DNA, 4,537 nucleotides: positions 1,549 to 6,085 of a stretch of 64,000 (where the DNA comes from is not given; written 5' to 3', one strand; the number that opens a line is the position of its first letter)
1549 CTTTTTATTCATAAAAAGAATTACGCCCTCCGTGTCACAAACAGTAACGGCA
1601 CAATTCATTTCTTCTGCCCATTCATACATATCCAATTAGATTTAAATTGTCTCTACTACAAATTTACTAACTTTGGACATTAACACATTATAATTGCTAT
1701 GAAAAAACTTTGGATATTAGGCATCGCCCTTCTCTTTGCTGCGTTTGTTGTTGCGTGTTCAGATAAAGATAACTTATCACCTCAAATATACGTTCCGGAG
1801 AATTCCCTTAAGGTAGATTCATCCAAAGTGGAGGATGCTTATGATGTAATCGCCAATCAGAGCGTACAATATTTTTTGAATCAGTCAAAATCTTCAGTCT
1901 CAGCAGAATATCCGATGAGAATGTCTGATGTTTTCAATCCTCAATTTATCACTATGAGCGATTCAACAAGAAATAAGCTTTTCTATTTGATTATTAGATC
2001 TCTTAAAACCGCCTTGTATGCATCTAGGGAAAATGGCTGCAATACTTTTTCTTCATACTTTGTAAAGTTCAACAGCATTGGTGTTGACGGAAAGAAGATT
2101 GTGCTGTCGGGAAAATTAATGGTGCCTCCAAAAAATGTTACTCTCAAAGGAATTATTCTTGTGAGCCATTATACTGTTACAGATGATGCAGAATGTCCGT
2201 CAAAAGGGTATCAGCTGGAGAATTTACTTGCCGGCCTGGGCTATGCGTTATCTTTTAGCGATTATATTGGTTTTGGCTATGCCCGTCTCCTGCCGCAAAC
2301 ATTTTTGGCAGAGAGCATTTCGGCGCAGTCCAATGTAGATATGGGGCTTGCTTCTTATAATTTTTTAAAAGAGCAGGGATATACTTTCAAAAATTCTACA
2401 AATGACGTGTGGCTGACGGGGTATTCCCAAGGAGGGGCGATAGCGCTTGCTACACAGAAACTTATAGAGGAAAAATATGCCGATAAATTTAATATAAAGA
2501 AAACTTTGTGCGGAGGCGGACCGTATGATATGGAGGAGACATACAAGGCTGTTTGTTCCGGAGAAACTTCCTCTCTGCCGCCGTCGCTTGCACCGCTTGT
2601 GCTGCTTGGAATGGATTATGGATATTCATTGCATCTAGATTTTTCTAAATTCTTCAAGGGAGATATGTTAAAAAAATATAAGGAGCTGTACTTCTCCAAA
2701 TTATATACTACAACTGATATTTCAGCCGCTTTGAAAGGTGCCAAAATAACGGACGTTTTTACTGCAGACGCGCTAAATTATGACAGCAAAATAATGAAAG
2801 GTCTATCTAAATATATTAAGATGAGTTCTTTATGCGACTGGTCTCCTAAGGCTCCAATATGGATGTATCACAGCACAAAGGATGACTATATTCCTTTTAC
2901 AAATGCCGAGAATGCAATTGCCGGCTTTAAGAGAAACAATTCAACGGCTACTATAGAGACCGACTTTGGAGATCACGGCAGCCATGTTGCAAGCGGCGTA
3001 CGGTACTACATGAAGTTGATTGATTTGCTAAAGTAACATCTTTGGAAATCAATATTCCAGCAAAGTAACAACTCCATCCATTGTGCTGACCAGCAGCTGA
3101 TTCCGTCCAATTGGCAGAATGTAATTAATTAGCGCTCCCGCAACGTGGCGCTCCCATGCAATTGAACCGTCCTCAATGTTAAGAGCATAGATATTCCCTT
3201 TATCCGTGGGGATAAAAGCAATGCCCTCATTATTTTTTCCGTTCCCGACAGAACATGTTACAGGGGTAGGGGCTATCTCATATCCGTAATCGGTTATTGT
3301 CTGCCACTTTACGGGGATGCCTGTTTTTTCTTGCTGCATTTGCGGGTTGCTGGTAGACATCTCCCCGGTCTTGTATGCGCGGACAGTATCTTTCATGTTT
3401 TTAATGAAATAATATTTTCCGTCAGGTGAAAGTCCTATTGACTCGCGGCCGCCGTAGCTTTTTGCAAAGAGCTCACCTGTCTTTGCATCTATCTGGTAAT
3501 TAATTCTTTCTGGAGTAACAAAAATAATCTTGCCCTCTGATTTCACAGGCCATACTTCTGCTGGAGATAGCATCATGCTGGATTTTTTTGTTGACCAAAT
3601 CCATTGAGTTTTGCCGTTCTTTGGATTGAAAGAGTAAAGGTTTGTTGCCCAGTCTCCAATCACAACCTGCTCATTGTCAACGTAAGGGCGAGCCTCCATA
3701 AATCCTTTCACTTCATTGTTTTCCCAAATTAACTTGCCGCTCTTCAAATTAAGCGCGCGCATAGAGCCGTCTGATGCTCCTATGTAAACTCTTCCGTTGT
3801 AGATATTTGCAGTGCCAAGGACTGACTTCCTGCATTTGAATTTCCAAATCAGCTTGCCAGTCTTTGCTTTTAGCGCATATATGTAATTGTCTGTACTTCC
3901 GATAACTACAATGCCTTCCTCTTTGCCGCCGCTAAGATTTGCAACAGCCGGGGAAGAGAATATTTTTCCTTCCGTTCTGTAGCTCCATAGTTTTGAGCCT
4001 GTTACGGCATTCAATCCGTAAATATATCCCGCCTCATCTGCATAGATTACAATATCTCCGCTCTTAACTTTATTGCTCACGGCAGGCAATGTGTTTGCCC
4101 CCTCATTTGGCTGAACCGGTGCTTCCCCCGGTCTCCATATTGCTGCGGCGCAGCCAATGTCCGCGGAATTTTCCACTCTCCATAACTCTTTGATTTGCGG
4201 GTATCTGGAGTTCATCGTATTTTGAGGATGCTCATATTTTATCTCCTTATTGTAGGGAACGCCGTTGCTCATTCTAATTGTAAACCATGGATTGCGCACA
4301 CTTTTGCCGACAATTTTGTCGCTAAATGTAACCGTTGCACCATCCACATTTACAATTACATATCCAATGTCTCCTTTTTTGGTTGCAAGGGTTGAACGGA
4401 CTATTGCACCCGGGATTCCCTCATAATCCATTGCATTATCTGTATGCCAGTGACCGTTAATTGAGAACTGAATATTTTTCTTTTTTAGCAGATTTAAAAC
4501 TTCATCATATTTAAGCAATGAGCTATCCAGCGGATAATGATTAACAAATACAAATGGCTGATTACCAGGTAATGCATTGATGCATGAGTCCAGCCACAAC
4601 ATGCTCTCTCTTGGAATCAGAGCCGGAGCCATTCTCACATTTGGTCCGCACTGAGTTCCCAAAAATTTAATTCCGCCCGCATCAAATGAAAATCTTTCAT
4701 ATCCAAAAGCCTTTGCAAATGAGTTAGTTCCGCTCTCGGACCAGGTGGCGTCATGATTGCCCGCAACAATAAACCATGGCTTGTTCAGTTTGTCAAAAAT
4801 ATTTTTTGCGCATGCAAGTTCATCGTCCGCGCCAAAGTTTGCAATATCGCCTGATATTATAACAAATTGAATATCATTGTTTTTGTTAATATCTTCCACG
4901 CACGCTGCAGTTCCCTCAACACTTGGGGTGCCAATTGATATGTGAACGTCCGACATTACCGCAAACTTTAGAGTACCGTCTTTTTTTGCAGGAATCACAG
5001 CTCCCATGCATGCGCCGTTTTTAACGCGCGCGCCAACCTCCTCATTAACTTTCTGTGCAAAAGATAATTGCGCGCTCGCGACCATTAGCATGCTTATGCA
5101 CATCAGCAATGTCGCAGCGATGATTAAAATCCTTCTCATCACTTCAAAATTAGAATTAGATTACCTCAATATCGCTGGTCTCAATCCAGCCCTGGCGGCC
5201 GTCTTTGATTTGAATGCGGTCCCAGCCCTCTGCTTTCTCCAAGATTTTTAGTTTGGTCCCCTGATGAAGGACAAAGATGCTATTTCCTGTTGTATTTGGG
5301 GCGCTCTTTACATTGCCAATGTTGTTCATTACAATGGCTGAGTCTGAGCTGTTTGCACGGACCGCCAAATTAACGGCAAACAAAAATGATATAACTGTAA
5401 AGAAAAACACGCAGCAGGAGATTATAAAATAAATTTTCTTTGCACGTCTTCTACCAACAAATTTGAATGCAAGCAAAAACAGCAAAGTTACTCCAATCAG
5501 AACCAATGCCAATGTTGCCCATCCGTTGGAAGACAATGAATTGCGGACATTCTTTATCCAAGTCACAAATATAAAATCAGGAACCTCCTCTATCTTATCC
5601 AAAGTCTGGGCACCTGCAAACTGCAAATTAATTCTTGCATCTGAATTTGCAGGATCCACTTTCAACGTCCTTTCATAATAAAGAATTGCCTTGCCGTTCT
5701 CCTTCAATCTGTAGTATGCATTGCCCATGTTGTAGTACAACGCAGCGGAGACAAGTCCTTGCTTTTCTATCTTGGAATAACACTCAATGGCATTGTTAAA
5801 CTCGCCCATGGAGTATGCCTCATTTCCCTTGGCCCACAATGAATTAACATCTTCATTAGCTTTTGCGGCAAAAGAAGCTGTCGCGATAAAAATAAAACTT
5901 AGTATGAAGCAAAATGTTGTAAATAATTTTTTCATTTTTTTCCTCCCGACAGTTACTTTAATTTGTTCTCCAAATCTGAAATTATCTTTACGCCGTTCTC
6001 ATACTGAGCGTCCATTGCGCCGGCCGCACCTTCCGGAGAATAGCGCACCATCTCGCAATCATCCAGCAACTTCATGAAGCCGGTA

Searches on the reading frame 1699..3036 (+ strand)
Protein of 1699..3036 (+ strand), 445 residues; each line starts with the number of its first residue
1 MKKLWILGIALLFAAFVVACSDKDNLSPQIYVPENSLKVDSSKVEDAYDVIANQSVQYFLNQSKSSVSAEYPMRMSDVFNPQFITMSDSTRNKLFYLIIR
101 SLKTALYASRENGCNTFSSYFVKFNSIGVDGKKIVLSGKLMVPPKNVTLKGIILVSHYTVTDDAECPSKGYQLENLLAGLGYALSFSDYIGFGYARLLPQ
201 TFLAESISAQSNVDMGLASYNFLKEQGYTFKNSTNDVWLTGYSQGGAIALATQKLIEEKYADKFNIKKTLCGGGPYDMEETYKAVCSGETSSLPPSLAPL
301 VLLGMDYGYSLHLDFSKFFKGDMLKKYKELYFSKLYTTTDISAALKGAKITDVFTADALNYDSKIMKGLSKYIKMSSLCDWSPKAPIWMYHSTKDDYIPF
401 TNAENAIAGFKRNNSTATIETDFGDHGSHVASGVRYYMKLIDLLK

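Call 55: search_protein_families(library=pfam, proteins=[window:1699-3036:+], max_evalue=0.00001)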
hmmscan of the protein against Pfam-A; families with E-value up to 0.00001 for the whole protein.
window:1699-3036:+ (445 aa): 1 family
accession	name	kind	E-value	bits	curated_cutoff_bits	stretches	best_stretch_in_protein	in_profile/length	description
PF03583.20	LIP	-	2e-10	40.9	23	1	180-409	25-240/286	Secretory lipase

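Call 69: find_encoding_contigs(protein=window:1699-3036:+, flank=10000, max_places=2)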
Protein window:1699-3036:+ (445 aa): 22 contigs read that carry it; 2 places shown.
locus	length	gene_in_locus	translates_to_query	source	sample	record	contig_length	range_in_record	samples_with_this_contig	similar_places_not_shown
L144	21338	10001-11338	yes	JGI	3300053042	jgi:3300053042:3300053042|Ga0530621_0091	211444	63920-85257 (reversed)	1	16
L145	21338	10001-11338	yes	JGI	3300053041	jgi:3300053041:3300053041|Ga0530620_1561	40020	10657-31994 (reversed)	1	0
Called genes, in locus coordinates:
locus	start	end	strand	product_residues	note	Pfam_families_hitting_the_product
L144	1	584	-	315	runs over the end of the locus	PF03793:PASTA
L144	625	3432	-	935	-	PF13620:CarboxypepD_reg (faint), PF14905:OMP_b-brl_3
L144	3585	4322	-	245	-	PF02075:RuvC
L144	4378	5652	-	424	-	PF02403:Seryl_tRNA_N, PF00587:tRNA-synt_2b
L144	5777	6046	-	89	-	PF01016:Ribosomal_L27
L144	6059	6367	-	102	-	PF00829:Ribosomal_L21p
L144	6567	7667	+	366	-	-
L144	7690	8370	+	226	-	PF02146:SIR2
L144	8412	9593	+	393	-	PF13173:AAA_14, PF13635:DUF4143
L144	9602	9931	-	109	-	-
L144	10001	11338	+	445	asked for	PF03583:LIP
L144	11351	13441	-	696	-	PF00149:Metallophos, PF12850:Metallophos_2 (faint), PF01011:PQQ (faint), PF25293:Beta-prop_EMC1_N (faint), PF13570:Beta-prop_ACSF4, PF13360:PQQ_2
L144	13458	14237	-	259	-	PF13181:TPR_8 (faint), PF13424:TPR_12 (faint), PF13414:TPR_11 (faint), PF13432:TPR_16 (weak), PF00515:TPR_1, PF07719:TPR_2 (weak), PF08239:SH3_3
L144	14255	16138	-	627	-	PF13584:BatD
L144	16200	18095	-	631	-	-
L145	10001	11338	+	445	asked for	PF03583:LIP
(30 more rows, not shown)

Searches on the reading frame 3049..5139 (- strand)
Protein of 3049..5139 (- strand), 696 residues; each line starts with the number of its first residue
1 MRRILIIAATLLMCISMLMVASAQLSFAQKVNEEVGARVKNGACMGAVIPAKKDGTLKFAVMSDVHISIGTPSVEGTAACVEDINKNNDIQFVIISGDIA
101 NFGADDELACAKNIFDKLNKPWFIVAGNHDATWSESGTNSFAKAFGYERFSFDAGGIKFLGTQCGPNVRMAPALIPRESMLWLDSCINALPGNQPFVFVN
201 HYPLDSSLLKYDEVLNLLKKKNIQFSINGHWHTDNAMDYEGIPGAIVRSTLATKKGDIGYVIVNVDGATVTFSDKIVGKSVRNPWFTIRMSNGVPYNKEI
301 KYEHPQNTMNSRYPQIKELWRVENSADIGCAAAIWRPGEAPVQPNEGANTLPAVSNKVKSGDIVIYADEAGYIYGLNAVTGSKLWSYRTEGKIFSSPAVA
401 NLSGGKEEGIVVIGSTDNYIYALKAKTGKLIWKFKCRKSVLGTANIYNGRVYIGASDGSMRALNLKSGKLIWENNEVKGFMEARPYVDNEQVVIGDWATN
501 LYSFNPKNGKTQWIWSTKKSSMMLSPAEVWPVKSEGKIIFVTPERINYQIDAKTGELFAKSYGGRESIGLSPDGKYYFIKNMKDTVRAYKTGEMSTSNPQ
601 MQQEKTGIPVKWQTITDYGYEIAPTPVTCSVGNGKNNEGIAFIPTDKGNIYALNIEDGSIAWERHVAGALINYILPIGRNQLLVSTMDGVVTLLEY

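Call 55: search_protein_families(library=pfam, proteins=[window:3049-5139:-], max_evalue=0.00001)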
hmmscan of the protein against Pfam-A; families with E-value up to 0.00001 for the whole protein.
window:3049-5139:- (696 aa): 6 families
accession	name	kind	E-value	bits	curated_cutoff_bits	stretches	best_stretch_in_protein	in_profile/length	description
PF13360.13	PQQ_2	-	1.9e-31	110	27.6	1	407-589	32-222/233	Outer membrane protein assembly factor BamB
PF13570.13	Beta-prop_ACSF4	-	3.5e-30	106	133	1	359-557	59-247/329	Beta-alanine-activating enzyme, beta-propeller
PF00149.33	Metallophos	-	1e-18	68.9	21.5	1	57-233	1-190/191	Calcineurin-like phosphoesterase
PF01011.28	PQQ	-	1.4e-10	41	26.7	0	335-434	31-140/595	Glucose/ethanol/alcohol dehydrogenase, beta-propeller domain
PF25293.1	Beta-prop_EMC1_N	-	2.5e-07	31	34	0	410-557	33-189/219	EMC1 N-terminal beta-propeller domain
PF12850.12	Metallophos_2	-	4.4e-06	27.2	27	0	58-160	2-85/154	Calcineurin-like phosphoesterase superfamily domain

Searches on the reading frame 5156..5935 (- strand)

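Call 55: search_protein_families(library=pfam, proteins=[window:5156-5935:-], max_evalue=0.00001)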
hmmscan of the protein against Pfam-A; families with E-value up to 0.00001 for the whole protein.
window:5156-5935:- (259 aa): 6 families
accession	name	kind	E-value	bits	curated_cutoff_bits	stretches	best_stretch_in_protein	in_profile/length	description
PF00515.34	TPR_1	-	1.8e-11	43.8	27.8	1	64-97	1-34/34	Tetratricopeptide repeat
PF07719.23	TPR_2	-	1.7e-10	40.6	27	1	64-97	1-34/34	Tetratricopeptide repeat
PF08239.17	SH3_3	-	3.6e-09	37.1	27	1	208-256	4-53/54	Bacterial SH3 domain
PF13181.12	TPR_8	-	2.5e-08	33.9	25.7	0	65-97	2-34/34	Tetratricopeptide repeat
PF13414.12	TPR_11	-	7.9e-07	29.1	26.8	0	37-77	1-41/42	TPR repeat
PF13432.12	TPR_16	-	2.3e-06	28.4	32.7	1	35-96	2-63/65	Tetratricopeptide repeat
